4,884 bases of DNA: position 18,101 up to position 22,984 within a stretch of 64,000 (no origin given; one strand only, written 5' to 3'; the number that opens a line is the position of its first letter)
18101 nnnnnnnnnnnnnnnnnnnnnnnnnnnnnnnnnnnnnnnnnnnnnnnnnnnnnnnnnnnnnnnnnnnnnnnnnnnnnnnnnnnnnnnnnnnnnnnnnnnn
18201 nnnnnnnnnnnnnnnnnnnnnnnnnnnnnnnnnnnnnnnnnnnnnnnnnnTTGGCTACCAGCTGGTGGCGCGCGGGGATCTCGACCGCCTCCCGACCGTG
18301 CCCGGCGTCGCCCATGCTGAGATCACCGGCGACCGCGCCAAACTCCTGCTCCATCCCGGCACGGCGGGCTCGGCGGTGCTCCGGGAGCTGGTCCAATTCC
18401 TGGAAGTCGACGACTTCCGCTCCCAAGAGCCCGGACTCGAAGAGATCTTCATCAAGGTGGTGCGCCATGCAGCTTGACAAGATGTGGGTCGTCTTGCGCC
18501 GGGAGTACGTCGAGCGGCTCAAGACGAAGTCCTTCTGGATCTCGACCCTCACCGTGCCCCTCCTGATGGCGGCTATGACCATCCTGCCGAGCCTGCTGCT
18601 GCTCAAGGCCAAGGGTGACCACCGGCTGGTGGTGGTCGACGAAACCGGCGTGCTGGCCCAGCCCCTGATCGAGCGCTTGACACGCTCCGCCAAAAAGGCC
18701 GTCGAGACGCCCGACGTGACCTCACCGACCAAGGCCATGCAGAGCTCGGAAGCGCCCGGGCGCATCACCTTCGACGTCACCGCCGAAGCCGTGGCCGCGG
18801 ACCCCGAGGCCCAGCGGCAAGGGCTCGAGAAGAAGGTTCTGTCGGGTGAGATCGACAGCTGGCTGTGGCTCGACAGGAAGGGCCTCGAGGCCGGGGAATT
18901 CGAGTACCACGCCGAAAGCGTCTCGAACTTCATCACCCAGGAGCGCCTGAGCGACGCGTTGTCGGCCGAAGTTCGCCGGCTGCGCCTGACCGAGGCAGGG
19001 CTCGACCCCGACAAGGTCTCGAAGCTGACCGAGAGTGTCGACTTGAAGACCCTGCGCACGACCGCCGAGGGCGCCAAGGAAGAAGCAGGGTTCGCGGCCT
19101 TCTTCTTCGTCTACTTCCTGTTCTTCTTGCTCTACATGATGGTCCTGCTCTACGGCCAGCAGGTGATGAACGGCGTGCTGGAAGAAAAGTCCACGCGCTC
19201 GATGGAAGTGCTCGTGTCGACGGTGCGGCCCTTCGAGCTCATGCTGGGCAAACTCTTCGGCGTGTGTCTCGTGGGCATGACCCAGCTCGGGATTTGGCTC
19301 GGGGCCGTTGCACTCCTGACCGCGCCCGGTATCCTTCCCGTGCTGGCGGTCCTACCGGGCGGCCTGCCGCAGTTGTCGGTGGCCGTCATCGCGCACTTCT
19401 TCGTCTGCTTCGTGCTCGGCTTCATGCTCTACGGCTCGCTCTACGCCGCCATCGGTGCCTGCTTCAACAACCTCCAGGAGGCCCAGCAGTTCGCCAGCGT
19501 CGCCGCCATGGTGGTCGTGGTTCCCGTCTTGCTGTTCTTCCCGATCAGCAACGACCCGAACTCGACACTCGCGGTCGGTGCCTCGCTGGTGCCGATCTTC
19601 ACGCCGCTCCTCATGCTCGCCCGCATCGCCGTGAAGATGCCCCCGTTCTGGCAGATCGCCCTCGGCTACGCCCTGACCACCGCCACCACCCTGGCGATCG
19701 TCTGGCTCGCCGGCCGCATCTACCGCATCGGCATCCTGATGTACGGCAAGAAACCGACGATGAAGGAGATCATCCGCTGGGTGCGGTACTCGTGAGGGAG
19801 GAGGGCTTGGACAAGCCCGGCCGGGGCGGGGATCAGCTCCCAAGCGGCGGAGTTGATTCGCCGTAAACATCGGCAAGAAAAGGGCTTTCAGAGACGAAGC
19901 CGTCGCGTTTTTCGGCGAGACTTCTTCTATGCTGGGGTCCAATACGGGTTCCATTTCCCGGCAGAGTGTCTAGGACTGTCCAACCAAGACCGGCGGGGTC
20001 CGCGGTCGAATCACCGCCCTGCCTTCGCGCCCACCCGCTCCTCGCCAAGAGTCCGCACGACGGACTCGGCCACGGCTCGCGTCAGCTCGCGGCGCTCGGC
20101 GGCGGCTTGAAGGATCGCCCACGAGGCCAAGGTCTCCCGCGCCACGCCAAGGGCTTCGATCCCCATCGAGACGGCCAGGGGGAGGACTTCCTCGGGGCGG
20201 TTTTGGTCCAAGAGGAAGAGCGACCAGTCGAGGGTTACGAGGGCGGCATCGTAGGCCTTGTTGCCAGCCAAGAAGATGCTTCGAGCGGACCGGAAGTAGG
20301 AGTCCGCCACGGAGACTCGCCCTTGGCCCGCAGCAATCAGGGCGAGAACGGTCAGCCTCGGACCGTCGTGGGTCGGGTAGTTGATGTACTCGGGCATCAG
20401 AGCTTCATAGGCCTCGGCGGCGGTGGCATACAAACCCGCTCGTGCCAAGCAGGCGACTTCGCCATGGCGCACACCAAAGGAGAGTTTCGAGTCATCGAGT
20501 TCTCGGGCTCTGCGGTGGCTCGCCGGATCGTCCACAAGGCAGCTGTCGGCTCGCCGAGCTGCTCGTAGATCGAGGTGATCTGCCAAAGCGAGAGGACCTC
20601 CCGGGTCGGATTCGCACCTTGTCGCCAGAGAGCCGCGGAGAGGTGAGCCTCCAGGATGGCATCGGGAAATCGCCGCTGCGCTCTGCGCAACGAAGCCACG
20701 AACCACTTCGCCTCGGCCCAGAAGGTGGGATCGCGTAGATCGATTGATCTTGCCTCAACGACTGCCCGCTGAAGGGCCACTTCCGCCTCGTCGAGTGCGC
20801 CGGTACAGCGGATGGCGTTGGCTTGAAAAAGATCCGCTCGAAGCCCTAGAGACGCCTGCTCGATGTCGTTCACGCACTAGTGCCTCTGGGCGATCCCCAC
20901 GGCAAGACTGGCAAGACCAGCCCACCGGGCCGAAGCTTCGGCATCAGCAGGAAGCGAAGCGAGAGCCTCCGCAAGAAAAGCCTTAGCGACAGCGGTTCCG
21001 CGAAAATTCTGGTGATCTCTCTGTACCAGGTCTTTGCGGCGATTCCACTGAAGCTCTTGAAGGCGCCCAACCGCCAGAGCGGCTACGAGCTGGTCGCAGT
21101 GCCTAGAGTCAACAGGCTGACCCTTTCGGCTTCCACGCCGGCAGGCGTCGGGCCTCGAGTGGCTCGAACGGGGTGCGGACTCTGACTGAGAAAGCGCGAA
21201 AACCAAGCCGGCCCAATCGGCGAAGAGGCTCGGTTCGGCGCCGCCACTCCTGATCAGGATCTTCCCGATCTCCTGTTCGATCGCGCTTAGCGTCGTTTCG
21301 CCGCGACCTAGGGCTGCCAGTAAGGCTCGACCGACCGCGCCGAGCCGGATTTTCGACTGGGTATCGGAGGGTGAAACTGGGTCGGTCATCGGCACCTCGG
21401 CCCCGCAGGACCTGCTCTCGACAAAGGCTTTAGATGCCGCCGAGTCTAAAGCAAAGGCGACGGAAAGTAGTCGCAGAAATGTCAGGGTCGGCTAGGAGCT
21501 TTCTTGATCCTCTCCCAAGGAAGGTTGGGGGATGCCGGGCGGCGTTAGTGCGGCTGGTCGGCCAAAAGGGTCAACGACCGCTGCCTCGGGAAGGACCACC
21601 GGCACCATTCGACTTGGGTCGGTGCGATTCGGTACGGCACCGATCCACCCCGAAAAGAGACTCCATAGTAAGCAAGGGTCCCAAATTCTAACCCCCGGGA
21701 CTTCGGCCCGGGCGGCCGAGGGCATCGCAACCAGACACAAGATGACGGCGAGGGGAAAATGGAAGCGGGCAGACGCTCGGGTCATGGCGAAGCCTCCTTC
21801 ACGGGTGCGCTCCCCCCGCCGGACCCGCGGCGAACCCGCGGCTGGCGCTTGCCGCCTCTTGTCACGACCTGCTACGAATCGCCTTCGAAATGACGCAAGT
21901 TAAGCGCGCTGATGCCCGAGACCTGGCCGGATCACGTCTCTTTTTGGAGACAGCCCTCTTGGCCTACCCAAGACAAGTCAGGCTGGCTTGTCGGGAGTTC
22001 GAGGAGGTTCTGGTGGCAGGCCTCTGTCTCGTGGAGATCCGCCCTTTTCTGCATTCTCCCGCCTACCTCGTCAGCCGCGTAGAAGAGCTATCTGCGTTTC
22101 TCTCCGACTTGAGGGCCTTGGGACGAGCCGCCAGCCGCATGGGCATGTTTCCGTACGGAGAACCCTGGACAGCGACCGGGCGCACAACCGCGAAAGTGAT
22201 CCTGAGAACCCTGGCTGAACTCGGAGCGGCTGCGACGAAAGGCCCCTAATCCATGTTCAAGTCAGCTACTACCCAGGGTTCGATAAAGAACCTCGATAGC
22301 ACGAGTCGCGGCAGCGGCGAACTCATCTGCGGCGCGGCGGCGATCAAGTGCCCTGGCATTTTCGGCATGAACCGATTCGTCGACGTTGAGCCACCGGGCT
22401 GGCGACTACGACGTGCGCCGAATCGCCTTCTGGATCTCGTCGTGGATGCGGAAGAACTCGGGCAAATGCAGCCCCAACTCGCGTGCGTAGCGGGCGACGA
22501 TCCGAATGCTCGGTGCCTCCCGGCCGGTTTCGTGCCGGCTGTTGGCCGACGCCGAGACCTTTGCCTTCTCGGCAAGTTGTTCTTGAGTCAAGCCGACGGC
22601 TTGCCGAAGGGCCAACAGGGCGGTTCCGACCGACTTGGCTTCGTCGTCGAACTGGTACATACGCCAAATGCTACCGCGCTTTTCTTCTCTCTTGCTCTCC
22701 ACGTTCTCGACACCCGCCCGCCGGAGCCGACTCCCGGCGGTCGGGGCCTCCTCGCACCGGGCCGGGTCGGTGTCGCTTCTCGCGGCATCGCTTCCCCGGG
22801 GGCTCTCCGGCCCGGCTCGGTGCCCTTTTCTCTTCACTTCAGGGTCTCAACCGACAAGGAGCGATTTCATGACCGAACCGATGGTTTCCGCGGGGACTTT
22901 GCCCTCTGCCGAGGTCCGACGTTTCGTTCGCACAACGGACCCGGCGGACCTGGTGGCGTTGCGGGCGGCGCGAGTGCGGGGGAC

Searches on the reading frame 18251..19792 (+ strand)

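Call 73: search_protein_families(library=pfam, proteins=[window:18251-19792:+], max_evalue=0.00001)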
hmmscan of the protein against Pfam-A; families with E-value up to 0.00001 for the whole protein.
window:18251-19792:+ (514 aa): 2 families
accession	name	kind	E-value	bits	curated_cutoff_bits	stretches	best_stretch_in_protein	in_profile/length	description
PF12698.13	ABC2_membrane_3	-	4.7e-44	151.3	31.6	1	93-487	1-345/347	ABC-2 family transporter protein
PF12679.13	ABC2_membrane_2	-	5.2e-08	32.9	27.2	1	79-441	1-210/283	ABC-2 family transporter protein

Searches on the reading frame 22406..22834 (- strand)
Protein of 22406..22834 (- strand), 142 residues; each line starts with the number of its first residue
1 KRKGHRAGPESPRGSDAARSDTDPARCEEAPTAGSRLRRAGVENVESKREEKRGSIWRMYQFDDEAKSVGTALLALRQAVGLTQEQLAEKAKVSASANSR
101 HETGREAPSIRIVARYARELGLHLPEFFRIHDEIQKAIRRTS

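Call 73: search_protein_families(library=pfam, proteins=[window:22406-22834:-], max_evalue=0.00001)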
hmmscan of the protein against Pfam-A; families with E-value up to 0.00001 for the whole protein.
window:22406-22834:- (142 aa): 2 families
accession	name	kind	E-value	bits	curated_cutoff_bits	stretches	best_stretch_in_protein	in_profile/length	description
PF13560.12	HTH_31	-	9.3e-11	42.3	27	1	70-123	3-57/64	Helix-turn-helix domain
PF01381.28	HTH_3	-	7.4e-10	39.2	23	1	75-127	3-55/55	Helix-turn-helix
